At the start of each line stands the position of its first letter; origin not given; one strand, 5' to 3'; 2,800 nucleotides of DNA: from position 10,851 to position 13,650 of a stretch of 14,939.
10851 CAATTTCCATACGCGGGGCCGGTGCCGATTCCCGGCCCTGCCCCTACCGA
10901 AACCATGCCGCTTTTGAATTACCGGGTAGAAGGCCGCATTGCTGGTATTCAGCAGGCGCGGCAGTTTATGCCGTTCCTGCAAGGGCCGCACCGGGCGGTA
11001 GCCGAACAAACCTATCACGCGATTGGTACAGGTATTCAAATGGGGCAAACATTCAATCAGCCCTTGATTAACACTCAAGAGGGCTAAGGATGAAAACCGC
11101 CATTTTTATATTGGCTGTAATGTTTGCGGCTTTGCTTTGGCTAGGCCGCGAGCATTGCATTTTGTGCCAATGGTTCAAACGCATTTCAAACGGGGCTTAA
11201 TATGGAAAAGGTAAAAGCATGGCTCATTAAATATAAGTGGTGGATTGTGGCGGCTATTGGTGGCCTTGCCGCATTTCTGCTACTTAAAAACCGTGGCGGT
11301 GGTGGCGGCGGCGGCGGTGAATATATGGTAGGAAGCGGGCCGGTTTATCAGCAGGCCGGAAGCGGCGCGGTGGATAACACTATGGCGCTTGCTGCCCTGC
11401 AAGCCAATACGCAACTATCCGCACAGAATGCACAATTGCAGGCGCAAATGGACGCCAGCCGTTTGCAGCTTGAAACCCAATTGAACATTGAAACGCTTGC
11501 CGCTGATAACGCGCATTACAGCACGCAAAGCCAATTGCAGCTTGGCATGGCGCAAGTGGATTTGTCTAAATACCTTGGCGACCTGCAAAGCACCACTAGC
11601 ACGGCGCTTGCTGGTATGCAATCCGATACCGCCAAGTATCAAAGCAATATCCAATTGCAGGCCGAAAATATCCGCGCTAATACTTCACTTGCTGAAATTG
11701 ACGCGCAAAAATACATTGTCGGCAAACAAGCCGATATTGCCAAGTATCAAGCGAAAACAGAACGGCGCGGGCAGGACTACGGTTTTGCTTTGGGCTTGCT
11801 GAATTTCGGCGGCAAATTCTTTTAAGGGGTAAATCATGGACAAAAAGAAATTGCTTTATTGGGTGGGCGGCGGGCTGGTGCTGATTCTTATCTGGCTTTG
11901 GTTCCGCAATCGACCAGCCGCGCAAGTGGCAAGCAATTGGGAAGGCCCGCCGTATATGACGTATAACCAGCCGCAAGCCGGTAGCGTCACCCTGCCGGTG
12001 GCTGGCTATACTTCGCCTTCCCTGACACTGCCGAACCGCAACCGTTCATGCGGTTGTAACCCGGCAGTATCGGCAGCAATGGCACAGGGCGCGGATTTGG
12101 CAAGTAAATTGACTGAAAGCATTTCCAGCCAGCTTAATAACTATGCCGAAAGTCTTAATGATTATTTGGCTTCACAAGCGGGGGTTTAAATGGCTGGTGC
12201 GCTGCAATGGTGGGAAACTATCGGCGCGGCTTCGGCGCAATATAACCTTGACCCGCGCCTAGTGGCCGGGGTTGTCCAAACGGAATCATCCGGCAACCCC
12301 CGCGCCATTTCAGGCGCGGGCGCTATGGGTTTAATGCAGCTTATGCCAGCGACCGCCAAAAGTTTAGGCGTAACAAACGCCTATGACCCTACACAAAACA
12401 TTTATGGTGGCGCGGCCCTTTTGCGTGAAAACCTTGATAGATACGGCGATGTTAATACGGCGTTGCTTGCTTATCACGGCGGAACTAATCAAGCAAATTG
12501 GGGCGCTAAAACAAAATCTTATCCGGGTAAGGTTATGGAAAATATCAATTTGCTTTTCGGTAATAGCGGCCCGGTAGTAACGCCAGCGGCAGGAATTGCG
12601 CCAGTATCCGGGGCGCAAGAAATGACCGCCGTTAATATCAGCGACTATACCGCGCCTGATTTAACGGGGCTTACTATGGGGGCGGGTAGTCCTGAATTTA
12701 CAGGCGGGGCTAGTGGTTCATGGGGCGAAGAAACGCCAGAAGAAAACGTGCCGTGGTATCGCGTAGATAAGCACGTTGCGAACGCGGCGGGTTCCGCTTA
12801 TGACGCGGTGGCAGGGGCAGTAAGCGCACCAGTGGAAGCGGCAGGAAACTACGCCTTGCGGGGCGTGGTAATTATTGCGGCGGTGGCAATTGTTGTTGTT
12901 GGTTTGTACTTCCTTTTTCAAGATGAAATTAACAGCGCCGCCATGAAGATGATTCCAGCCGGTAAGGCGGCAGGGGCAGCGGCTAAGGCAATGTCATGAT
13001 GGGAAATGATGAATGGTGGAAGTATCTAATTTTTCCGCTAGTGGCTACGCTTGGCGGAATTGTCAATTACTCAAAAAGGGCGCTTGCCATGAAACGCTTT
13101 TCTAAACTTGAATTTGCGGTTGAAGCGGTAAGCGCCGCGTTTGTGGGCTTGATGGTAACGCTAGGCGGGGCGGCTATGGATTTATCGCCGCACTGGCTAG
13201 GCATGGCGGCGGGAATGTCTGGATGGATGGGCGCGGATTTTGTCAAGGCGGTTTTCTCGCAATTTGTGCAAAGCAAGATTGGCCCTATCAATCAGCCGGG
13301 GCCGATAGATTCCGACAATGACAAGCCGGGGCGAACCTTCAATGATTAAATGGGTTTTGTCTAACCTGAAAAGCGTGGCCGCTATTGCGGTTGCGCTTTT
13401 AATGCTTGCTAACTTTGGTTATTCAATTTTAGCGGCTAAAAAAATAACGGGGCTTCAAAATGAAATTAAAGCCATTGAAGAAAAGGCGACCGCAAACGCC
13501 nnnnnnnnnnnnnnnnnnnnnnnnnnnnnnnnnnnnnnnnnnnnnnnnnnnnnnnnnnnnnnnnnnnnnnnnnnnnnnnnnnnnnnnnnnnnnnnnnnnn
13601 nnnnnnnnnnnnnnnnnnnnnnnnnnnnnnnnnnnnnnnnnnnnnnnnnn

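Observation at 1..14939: Window is a complete linear tectivirus genome bounded by perfect 110-bp ITRs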

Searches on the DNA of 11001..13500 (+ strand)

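Call 45: search_dna_similar(query=window:11001-13500:+, collection=phages, mode=near, max_rows=6)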
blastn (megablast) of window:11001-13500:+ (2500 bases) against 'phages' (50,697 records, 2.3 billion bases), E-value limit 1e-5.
Records with a match: 76; places in all: 76; records where one place covers at least 80% of the query: 75.
Best place of each record, by identity: 95-99% 56; 90-95% 14; 80-90% 6.
By first word of the organism name: Enterobacteria 61; Salmonella 11; Burkholderia 2; Erwinia 1; Pseudomonas 1.
By host as written in the record: Salmonella enterica serovar Typhimurium LT2 - pKJK5 50; Salmonella enterica subsp. enterica serovar Typhimurium BAA-2828 (MHM112) 11; - 10; Burkholderia contaminans 5080 1; Erwinia amylovora KT-1 1; Burkholderia cepacia 1; Pseudomonas putida KT2440 1; Pseudomonas putida KT2440 - pKJK5 1.
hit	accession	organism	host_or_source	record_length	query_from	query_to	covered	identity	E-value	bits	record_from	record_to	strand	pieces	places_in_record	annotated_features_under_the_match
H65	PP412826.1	Enterobacteria phage PRDchartreuse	Salmonella enterica serovar Typhimurium ...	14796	1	2500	100%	98.1%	0e+0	4353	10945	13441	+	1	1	transglycosylase | envelope penetration protein | tail tube DNA translocation protein | spike stability protein | holin | and 3 other names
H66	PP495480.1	Salmonella phage PKJ.Vi.20.1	Salmonella enterica subsp. enterica ...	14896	1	2500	100%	98.0%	0e+0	4346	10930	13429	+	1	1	hypothetical protein (x3) | capsid and scaffold | minor capsid protein (x3) | holin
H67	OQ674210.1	Burkholderia phage vB_Bco-CSP1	Burkholderia contaminans 5080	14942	1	2500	100%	97.7%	0e+0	4301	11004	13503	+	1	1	transglycosylase (x2) | DNA delivery protein | hypothetical protein (x2) | holin | minor capsid protein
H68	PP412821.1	Enterobacteria phage PRDbigpapi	Salmonella enterica serovar Typhimurium ...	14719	1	2500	100%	97.4%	0e+0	4263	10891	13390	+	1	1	transglycosylase | envelope penetration protein | tail tube DNA translocation protein | spike stability protein | holin | and 3 other names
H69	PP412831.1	Enterobacteria phage PRDemerald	Salmonella enterica serovar Typhimurium ...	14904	1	2500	100%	97.4%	0e+0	4252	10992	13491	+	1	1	transglycosylase | envelope penetration protein | tail tube DNA translocation protein | spike stability protein | holin | and 3 other names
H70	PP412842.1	Enterobacteria phage PRDmamacita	Salmonella enterica serovar Typhimurium ...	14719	1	2500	100%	97.3%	0e+0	4246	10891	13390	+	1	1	transglycosylase | envelope penetration protein | tail tube DNA translocation protein | spike stability protein | holin | and 3 other names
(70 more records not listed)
